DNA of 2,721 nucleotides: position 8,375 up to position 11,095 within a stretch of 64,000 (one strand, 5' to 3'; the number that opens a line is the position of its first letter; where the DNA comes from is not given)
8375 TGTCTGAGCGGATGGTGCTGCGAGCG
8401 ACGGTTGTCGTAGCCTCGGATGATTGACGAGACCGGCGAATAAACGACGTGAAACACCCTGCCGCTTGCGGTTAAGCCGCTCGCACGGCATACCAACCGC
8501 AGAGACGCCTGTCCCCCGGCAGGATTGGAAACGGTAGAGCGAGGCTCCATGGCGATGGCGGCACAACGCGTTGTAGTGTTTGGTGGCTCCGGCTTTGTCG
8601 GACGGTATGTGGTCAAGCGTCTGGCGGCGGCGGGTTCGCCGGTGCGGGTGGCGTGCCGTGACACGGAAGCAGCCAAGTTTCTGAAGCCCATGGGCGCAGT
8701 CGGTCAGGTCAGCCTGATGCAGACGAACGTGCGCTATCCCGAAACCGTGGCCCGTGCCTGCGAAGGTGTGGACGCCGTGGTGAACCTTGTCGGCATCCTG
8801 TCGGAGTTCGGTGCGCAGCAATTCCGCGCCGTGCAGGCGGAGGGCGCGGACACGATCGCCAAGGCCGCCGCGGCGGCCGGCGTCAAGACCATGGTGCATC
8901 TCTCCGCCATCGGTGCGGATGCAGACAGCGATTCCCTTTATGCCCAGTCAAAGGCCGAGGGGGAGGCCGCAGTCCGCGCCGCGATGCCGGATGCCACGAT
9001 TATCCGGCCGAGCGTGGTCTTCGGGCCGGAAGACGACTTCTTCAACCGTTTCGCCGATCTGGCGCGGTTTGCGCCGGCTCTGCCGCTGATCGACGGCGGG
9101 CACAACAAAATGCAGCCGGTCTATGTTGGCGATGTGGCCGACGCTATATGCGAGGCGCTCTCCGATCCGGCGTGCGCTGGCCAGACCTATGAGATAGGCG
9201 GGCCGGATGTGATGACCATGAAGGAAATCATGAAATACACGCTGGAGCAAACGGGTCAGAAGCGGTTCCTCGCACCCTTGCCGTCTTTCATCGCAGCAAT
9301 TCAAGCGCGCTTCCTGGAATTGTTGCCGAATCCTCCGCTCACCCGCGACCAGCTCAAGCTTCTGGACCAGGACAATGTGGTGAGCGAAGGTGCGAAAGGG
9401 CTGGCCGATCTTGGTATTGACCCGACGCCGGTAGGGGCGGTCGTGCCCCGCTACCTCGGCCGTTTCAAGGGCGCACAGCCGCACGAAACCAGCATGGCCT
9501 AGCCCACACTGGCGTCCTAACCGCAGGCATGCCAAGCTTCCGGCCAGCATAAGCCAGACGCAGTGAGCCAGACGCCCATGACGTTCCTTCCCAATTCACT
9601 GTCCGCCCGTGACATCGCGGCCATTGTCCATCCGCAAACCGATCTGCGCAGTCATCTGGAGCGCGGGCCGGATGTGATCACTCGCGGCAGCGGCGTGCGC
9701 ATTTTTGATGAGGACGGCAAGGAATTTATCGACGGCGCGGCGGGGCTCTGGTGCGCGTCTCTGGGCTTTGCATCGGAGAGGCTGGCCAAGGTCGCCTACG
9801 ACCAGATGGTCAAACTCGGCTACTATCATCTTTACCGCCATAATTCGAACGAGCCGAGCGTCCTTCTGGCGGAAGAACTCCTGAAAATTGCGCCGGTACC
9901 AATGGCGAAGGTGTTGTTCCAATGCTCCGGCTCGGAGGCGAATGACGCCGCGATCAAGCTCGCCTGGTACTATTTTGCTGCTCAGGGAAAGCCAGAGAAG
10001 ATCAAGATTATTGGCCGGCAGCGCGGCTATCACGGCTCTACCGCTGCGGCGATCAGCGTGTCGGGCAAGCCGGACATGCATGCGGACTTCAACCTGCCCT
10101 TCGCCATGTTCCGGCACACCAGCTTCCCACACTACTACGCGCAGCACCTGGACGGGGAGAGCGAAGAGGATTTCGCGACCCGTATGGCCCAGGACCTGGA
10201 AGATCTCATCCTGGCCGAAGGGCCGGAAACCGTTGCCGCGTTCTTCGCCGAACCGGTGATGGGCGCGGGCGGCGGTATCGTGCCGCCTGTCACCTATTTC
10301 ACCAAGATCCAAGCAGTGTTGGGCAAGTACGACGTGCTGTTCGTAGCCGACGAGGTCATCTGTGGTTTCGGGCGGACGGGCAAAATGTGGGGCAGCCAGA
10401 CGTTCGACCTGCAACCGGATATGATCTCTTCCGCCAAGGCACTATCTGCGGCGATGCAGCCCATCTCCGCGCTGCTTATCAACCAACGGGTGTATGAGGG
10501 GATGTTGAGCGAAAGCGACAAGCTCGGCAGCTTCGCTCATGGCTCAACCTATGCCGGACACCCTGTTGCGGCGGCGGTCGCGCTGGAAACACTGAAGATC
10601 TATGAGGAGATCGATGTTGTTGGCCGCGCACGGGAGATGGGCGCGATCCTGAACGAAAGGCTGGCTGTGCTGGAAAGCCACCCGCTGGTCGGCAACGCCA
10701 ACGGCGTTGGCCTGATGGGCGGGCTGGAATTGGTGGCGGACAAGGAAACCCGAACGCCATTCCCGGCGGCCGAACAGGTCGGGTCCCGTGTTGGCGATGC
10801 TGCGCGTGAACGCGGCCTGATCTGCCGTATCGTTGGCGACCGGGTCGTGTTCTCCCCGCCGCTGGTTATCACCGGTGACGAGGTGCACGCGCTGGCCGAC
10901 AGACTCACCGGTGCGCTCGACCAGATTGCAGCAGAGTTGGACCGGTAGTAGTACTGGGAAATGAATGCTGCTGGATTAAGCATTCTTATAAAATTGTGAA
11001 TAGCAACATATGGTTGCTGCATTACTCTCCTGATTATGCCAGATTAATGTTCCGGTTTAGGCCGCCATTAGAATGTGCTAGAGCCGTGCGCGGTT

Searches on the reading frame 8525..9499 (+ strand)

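Call 16: search_protein_families(library=pfam, proteins=[window:8525-9499:+], max_evalue=0.001)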
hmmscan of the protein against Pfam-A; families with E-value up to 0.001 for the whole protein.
window:8525-9499:+ (325 aa): 8 families
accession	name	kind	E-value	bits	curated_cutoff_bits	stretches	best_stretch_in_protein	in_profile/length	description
PF01370.27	Epimerase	-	7.7e-21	75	20.9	1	16-225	1-240/240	NAD dependent epimerase/dehydratase family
PF01073.25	3Beta_HSD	-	2.5e-20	73.1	22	2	17-131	1-119/280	3-beta hydroxysteroid dehydrogenase/isomerase family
PF13460.12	NAD_binding_10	-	3.7e-17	63.2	27.2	1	20-165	1-146/184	NAD(P)H-binding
PF04321.23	RmlD_sub_bind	-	2e-16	60.4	27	1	15-247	2-235/287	RmlD substrate binding domain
PF05368.20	NmrA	-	6.1e-16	59.3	27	1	14-246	3-237/298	NmrA-like family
PF07993.18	NAD_binding_4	-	4.2e-06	26.5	20.1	0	113-169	157-212/258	Male sterility protein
PF03435.24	Sacchrp_dh_NADP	-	4.3e-06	27.5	25.1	1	16-142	1-111/129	Saccharopine dehydrogenase NADP binding domain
PF00106.31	adh_short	-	0.00051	20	26.6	1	15-91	2-87/195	short chain dehydrogenase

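Call 17: search_protein_families(library=ncbifam, proteins=[window:8525-9499:+], max_evalue=0.001)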
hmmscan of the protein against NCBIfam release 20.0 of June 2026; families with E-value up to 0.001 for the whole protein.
window:8525-9499:+ (325 aa): 23 families
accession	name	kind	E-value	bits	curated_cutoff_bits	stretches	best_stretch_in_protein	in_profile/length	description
NF042422.1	oxyalk_red_OleD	equivalog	6.2e-20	71.8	580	2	137-256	137-263/329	2-alkyl-3-oxoalkanoate reductase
TIGR03466.1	HpnA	hypoth_equivalog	1.5e-16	60.2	367.65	1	15-306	2-313/327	hopanoid-associated sugar epimerase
TIGR01214.1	rmlD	equivalog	5.3e-15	55.3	224.05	1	137-224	122-207/285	dTDP-4-dehydrorhamnose reductase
NF042423.1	oxyalk_red_Shew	equivalog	4.4e-14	52.3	580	1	9-266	4-280/331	2-alkyl-3-oxoalkanoate reductase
TIGR01777.1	yfcH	hypoth_equivalog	5.7e-12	45.8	207.35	1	16-258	1-255/292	TIGR01777 family oxidoreductase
NF050030.1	thlkprotThyD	equivalog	7.6e-12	45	400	1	15-256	2-262/305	thylakoid membrane protein ThyD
NF005539.0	PRK07201.1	equivalog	5.3e-10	38.7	549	1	16-256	3-282/657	SDR family oxidoreductase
NF052578.1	StrlDmthSdmBMthl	equivalog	4.5e-06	26.6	600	1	17-132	4-117/328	sterol demethylase protein SdmB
TIGR04180.1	EDH_00030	hypoth_equivalog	9.3e-06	24.9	475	1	16-128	1-121/297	NAD-dependent 4,6-dehydratase LegB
TIGR01181.1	dTDP_gluc_dehyt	equivalog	1.3e-05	24.5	365.1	0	17-246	3-264/321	dTDP-glucose 4,6-dehydratase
NF006565.0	PRK09072.1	equivalog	4.2e-05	23.2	238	1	9-115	1-107/265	SDR family oxidoreductase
NF047837.1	UDPAcbARedWbcJ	equivalog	5.7e-05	22.2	500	1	73-212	38-184/372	UDP-2-acetamido-2,6-beta-L-arabino-hexul-4-ose reductase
NF005811.0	PRK07677.1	equivalog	8e-05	22.3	318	1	11-94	1-86/254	2,4-dienoyl-CoA reductase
NF041293.1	G6PDh_Azf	equivalog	0.00013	21.5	400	1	14-128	3-115/252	NAD-dependent glucose-6-phosphate dehydrogenase Azf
TIGR01746.1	Thioester-redct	subfamily_domain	0.00015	21.2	213.35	0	131-239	158-277/371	thioester reductase domain-containing protein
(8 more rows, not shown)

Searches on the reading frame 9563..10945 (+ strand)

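Call 16: search_protein_families(library=pfam, proteins=[window:9563-10945:+], max_evalue=0.001)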
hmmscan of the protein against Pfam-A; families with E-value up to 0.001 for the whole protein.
window:9563-10945:+ (461 aa): 1 family
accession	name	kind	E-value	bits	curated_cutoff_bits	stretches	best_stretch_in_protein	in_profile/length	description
PF00202.27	Aminotran_3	-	5.6e-88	295.8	30.5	1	38-451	12-402/403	Aminotransferase class-III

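Call 17: search_protein_families(library=ncbifam, proteins=[window:9563-10945:+], max_evalue=0.001)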
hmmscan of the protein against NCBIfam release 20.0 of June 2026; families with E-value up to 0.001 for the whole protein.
window:9563-10945:+ (461 aa): 69 families (the best 25 are shown)
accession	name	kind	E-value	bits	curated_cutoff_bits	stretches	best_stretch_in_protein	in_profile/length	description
NF004767.0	PRK06105.1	subfamily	1.1e-195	650.5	517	1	6-459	1-454/460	aminotransferase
NF005684.0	PRK07482.1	subfamily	2.2e-146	488.1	687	1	11-459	6-459/464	hypothetical protein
NF005682.0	PRK07480.1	subfamily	1.4e-145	485.5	510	1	12-460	12-457/459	aminotransferase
NF005447.0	PRK07036.1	equivalog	1.3e-128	429.6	618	1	13-460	13-460/468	aminotransferase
NF004625.0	PRK05965.1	subfamily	2.6e-120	402.3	729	1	11-458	4-451/460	hypothetical protein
NF005683.0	PRK07481.1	subfamily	1.4e-115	386.9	575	1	16-456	9-451/453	hypothetical protein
NF005102.0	PRK06541.1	equivalog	3.9e-114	381.7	574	1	30-457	29-458/460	aspartate aminotransferase family protein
NF005685.0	PRK07483.1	equivalog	1.3e-102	343.9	485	1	32-458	9-441/444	aspartate aminotransferase family protein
NF009068.0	PRK12403.1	equivalog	2.9e-101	339.5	817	1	15-459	16-457/460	aspartate aminotransferase family protein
NF005812.0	PRK07678.1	subfamily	2e-99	333.3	488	1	30-455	24-450/451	aminotransferase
TIGR00508.1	bioA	equivalog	1.7e-93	313.5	405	1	22-451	2-417/419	adenosylmethionine--8-amino-7-oxononanoate transaminase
NF052567.1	OmAmTferAptACaul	equivalog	2.7e-90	303.2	500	1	32-455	15-431/431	omega-aminotransferase AptA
NF005375.0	PRK06917.1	equivalog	1.1e-84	284.7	535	1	35-457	14-441/448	aspartate aminotransferase family protein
NF004718.0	PRK06062.1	subfamily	6.7e-80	268.8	472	1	34-457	37-451/454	hypothetical protein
NF005443.0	PRK07030.1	equivalog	1.5e-78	264.4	729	1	12-453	6-445/451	adenosylmethionine--8-amino-7-oxononanoate transaminase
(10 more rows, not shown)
